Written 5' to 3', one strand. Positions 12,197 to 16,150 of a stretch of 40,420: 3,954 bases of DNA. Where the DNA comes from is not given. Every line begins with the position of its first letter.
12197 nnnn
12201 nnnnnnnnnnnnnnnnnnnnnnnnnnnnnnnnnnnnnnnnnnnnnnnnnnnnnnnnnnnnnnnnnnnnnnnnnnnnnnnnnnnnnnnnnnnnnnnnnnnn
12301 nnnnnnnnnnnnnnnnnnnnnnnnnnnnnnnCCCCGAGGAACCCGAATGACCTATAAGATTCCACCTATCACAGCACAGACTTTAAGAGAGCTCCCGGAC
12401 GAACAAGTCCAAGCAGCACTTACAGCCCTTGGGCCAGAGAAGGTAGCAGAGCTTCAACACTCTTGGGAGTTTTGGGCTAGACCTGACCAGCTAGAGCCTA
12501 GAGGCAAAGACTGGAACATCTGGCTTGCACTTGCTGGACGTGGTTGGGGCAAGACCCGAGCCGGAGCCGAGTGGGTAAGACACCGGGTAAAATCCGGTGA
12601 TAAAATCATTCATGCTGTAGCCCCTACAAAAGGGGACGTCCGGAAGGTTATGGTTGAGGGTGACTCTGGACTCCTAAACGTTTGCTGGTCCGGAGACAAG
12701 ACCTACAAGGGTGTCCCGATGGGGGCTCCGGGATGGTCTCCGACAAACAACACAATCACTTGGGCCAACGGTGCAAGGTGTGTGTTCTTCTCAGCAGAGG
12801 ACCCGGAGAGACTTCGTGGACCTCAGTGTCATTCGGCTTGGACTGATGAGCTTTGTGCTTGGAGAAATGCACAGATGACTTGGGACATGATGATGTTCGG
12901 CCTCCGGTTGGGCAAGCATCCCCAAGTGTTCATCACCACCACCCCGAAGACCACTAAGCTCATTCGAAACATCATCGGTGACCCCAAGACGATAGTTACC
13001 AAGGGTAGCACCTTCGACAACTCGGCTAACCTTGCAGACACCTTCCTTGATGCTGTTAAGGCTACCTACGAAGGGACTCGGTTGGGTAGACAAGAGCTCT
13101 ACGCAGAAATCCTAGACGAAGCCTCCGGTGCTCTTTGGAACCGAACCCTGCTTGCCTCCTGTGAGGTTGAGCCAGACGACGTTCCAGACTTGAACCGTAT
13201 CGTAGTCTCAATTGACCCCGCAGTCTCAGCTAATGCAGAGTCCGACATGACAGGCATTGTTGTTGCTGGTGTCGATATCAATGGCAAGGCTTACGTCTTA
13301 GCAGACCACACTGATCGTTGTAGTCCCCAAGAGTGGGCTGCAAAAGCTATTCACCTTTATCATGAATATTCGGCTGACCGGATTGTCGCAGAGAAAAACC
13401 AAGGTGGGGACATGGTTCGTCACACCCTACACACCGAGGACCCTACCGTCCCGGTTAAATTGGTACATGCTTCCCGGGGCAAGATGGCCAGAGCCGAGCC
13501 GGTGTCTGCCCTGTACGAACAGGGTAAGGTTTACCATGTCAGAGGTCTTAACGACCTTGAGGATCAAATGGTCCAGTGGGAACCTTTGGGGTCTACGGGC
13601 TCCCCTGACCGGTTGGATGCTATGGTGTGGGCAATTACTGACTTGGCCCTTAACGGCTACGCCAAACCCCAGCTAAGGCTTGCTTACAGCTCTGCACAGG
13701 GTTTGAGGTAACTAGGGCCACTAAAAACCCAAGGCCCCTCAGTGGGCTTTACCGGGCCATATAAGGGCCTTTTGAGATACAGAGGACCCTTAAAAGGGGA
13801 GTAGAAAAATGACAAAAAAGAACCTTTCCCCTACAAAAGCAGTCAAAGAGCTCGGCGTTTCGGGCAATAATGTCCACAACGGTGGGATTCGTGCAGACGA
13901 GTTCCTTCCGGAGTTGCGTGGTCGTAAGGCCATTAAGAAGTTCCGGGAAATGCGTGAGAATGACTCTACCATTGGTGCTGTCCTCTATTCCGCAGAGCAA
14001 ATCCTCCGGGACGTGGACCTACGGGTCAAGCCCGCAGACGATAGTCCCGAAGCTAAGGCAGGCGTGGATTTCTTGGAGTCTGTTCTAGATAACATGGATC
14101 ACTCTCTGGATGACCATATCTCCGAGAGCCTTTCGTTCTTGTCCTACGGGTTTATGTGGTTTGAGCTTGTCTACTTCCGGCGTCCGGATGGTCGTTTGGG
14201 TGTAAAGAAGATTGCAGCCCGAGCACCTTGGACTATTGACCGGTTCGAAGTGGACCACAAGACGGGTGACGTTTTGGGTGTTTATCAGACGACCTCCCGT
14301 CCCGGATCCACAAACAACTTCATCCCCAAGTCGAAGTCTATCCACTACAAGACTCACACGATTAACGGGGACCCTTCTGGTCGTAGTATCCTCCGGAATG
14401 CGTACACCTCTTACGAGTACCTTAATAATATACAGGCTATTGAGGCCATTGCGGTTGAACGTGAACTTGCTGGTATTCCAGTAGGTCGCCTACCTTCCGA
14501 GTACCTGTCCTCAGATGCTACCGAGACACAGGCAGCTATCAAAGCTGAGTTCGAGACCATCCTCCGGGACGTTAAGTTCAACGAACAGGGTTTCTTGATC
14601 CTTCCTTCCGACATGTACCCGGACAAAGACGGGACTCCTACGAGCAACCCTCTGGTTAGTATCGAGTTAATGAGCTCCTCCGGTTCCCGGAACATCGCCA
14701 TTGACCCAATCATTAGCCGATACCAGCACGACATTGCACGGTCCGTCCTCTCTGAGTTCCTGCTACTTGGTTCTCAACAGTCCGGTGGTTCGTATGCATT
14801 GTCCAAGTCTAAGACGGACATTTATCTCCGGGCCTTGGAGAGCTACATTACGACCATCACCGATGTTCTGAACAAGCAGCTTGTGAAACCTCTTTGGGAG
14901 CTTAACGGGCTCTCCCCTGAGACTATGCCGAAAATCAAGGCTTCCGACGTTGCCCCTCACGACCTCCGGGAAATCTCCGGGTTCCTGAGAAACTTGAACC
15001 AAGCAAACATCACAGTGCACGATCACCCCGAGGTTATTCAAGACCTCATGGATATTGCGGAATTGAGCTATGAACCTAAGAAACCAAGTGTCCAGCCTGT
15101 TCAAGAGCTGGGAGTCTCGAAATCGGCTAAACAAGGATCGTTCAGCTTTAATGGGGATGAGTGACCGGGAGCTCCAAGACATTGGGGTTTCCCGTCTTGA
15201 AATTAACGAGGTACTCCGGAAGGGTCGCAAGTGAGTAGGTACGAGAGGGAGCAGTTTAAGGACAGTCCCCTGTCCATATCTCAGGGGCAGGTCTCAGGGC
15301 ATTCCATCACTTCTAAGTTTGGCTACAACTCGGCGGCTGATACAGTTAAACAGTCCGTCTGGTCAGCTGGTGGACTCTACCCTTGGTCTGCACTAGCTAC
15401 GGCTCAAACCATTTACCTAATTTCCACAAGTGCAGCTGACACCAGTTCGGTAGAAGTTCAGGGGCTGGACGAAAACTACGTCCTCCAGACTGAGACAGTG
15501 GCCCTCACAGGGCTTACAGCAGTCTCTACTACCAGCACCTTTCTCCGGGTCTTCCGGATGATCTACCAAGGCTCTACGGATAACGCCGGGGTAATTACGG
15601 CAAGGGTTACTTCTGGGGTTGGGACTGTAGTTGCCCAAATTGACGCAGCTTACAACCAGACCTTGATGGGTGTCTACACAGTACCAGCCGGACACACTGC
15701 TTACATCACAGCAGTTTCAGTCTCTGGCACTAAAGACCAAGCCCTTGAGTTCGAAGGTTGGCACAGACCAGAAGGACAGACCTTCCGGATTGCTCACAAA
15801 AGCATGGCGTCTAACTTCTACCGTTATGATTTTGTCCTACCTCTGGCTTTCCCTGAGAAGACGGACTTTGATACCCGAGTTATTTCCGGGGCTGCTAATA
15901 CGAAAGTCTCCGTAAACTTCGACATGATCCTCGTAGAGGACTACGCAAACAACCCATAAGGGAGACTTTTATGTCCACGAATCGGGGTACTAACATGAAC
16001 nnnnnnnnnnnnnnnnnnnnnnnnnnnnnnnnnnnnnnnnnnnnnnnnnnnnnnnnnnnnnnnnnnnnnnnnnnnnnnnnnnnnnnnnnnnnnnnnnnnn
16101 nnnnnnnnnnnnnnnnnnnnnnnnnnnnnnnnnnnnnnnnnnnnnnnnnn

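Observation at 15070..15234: Hidden DUF1127-type small protein overprinted on the 3' end of the portal gene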

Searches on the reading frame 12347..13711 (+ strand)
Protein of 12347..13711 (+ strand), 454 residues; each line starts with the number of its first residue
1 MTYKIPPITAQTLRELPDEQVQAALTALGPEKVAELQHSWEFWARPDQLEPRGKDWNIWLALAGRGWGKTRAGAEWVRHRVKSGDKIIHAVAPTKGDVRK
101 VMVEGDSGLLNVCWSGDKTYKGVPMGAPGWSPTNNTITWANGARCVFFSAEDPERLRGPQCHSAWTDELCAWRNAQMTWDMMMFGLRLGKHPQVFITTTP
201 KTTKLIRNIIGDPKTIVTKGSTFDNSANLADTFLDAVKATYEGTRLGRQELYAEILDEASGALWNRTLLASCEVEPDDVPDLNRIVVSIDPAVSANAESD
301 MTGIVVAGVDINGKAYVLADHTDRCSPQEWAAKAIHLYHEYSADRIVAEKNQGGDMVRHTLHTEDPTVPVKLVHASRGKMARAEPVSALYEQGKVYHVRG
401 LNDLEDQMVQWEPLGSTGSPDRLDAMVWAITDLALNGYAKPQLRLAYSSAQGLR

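Call 3: search_protein_families(library=pfam, proteins=[window:12347-13711:+], max_evalue=1)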
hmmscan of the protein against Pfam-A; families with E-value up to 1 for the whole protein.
window:12347-13711:+ (454 aa): 3 families
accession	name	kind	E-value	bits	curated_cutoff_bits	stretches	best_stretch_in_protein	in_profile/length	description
PF17289.8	Terminase_6C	-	7.9e-24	84.8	22.6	1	288-431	2-153/155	Terminase RNaseH-like domain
PF03237.21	Terminase_6N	-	6.5e-22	78.7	22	1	61-269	2-213/215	Terminase large subunit, T4likevirus-type, N-terminal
PF03448.22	MgtE_N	-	0.25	12.3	25.9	1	10-38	67-95/102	MgtE intracellular N domain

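Call 4: search_protein_families(library=phrogs, proteins=[window:12347-13711:+], max_evalue=0.01)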
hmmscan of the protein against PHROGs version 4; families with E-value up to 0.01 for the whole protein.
window:12347-13711:+ (454 aa): 4 families
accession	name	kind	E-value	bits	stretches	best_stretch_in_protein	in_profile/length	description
phrog_979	-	head and packaging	1.1e-41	144.2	2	219-442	370-608/642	terminase large subunit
phrog_38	-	head and packaging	1e-29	104.8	1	279-434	543-704/760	terminase large subunit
phrog_2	-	head and packaging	2.9e-23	83.6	1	40-433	269-592/807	terminase large subunit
phrog_5573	-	head and packaging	4.1e-14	53.6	1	252-430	53-231/250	terminase large subunit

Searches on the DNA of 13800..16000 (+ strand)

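Call 6: search_dna_similar(query=window:13800-16000:+, collection=phages, mode=near, max_rows=30)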
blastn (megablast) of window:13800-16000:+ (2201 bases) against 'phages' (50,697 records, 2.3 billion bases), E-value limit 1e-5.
No match.

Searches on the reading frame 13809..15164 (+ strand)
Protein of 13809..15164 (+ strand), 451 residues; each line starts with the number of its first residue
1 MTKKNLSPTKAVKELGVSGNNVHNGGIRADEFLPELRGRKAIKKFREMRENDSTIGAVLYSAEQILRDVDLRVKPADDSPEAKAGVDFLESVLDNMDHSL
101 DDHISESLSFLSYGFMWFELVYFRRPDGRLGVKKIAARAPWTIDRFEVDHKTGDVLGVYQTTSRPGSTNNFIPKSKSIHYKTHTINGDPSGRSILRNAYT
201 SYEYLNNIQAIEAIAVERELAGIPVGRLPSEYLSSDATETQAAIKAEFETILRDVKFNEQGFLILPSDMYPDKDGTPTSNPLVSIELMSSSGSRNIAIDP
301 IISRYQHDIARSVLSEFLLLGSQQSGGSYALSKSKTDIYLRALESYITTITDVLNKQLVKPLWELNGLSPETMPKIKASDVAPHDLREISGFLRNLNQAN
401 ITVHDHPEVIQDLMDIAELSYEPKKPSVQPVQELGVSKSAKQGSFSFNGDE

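Call 3: search_protein_families(library=pfam, proteins=[window:13809-15164:+], max_evalue=1)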
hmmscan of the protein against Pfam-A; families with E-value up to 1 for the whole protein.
window:13809-15164:+ (451 aa): 2 families
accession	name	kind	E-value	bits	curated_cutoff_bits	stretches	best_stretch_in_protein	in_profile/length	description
PF06074.18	Portal_Mu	-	4.2e-29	102.4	23.9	1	45-400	4-322/336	Portal protein of Mu bacteriophage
PF21919.2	P23-45_portal_barrel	-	0.00021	20.4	27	1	31-269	45-283/448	Phage P23-45 portal protein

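Call 4: search_protein_families(library=phrogs, proteins=[window:13809-15164:+], max_evalue=0.01)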
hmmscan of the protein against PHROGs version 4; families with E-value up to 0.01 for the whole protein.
window:13809-15164:+ (451 aa): 3 families
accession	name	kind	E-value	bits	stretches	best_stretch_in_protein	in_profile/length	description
phrog_113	-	head and packaging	4.2e-67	228.3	1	10-428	32-420/1272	portal protein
phrog_30239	-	unknown function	2.2e-08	34.6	1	186-278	233-328/349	-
phrog_10231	-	unknown function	0.0047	17.4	1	285-401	8-120/256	-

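Call 8: search_dna_similar(query=window:13809-15164:+, collection=phages, mode=protein, max_evalue=1e-10, max_rows=30)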
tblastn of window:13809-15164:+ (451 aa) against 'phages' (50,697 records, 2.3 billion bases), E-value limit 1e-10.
Records with a match: 1479; places in all: 1480; records where one place covers at least 80% of the query: 1262.
Best place of each record, by identity: 60-80% 1; <60% 1478.
By first word of the organism name: Escherichia 343; Pseudomonas 234; Mycobacterium 125; Rheinheimera 115; Salmonella 104; Vibrio 82; Arthrobacter 68; Gordonia 63; Klebsiella 48; Acinetobacter 44; and 46 more.
By host as written in the record: Rheinheimera sp. BAL341 115; - 108; Escherichia coli 100; Pseudomonas aeruginosa 73; Mycobacterium smegmatis mc2 155 67; Escherichia coli K-12 MG1655 50; Arthrobacter sp. ATCC 21022 47; Gordonia terrae 3612 47; and 337 more.
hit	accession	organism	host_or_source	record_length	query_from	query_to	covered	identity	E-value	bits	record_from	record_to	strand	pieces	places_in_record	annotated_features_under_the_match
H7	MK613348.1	Roseobacter phage CRP-6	Rhodobacteraceae bacterium FZCC0042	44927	4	423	93%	69.4%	0e+0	620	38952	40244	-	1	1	putative portal protein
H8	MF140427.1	Arthrobacter phage Shrooms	Arthrobacter sp. ATCC 21022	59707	12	405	87%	35.8%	2e-59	216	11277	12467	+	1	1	16: portal protein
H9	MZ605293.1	Pseudomonas phage UAVern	Pseudomonas sp.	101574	8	443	97%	32.1%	3e-55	203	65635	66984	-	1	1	putative portal protein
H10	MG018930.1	Pseudomonas phage ventosus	Pseudomonas syringae pv. avii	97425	8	433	94%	32.7%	2e-56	207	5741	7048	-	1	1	putative portal protein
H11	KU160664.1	Arthrobacter phage Salgado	Arthrobacter sp. ATCC 21022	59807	12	405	87%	35.3%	3e-58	212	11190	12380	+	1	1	16: portal protein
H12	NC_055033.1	Arthrobacter phage Salgado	Arthrobacter sp. ATCC 21022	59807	12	405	87%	35.3%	3e-58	212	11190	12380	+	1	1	16: portal protein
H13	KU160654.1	Arthrobacter phage Laroye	Arthrobacter sp. ATCC 21022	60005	12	405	87%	35.3%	3e-58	212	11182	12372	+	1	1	16: portal protein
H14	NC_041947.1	Arthrobacter phage Laroye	Arthrobacter sp. ATCC 21022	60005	12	405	87%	35.3%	3e-58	212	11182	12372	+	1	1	16: portal protein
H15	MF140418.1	Arthrobacter phage LiSara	Arthrobacter sp. ATCC 21022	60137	12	405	87%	35.3%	3e-58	212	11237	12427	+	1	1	16: portal protein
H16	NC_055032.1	Arthrobacter phage LiSara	Arthrobacter sp. ATCC 21022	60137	12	405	87%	35.3%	3e-58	212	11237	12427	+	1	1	16: portal protein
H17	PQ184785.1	Arthrobacter phage Kovu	Arthrobacter globiformis B-2979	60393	1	406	90%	34.0%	9e-64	228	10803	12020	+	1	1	17: portal protein | 16: hypothetical protein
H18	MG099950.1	Arthrobacter phage Waltz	Arthrobacter sp. ATCC 21022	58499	12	405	87%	35.0%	5e-59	214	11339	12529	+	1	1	portal protein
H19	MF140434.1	Arthrobacter phage Wheelbite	Arthrobacter sp. ATCC 21022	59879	12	405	87%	35.0%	8e-58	211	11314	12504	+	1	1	16: portal protein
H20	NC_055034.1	Arthrobacter phage Wheelbite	Arthrobacter sp. ATCC 21022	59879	12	405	87%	35.0%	8e-58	211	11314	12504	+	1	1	16: portal protein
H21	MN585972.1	Arthrobacter phage Edmundo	Arthrobacter sp. ATCC 21022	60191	12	405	87%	34.8%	4e-57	209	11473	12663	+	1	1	16: portal protein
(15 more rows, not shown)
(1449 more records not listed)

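Call 9: find_related_loci(query=window:13809-15164:+, collection=viral_contigs, flank=3000)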
Query window:13809-15164:+ (451 aa) in viral_contigs; peptide patterns used: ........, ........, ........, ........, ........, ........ (x = any residue, [..] = any of these).
328 stretches matched a pattern; 319 encode a relative of the query (tblastn E <= 1e-3); the best 80 are kept; 80 distinct loci.
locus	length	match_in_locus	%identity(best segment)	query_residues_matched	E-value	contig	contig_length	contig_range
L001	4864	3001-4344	88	1-448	0e+0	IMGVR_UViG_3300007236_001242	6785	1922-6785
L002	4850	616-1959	88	1-448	0e+0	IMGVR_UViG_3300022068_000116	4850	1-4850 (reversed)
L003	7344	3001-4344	88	1-448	0e+0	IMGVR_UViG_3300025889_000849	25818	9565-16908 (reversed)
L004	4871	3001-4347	87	3-451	0e+0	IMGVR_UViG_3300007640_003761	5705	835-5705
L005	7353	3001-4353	87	1-451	0e+0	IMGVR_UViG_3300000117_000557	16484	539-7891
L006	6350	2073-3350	90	3-428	0e+0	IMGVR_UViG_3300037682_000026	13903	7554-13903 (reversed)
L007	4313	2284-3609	72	4-432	0e+0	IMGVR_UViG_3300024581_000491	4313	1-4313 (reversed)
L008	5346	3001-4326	71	4-432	0e+0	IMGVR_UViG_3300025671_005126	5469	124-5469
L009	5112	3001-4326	71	4-432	0e+0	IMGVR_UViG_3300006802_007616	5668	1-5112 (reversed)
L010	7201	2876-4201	71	4-432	0e+0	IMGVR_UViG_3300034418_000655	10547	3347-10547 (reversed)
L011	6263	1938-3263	71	4-432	0e+0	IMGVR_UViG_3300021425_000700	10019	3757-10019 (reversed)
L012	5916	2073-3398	71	4-432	0e+0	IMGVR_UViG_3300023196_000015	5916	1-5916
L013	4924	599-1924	71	4-432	0e+0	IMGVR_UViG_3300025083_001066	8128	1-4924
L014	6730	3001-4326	71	1-429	0e+0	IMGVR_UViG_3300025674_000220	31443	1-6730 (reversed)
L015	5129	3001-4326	71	1-429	0e+0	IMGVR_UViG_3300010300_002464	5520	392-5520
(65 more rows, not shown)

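Call 10: get_annotated_region(hit=H7, flank=2500)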
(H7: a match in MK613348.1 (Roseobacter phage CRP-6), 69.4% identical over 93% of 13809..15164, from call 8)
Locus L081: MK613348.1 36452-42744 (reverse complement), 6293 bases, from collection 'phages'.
description: Roseobacter phage CRP-6, complete genome.
organism: Roseobacter phage CRP-6 (NCBI taxid 2559285)
taxonomy: Viruses; Duplodnaviria; Heunggongvirae; Uroviricota; Caudoviricetes
host: Rhodobacteraceae bacterium FZCC0042; source: East Sea of China; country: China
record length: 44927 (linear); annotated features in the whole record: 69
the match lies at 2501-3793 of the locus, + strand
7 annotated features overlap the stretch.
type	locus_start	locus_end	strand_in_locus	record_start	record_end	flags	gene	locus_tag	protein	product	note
CDS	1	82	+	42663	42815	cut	-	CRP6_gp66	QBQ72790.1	hypothetical protein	-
CDS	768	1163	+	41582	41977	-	-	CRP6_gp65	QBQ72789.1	hypothetical protein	-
CDS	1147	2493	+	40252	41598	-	-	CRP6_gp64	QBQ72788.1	terminase large subunit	-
CDS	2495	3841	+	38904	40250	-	-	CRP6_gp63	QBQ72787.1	putative portal protein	-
CDS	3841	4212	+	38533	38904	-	-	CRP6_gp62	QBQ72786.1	hypothetical protein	-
CDS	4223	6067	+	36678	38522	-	-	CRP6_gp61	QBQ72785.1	putative tail fiber protein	-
CDS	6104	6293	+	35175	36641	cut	-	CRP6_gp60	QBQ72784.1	putative tail fiber protein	-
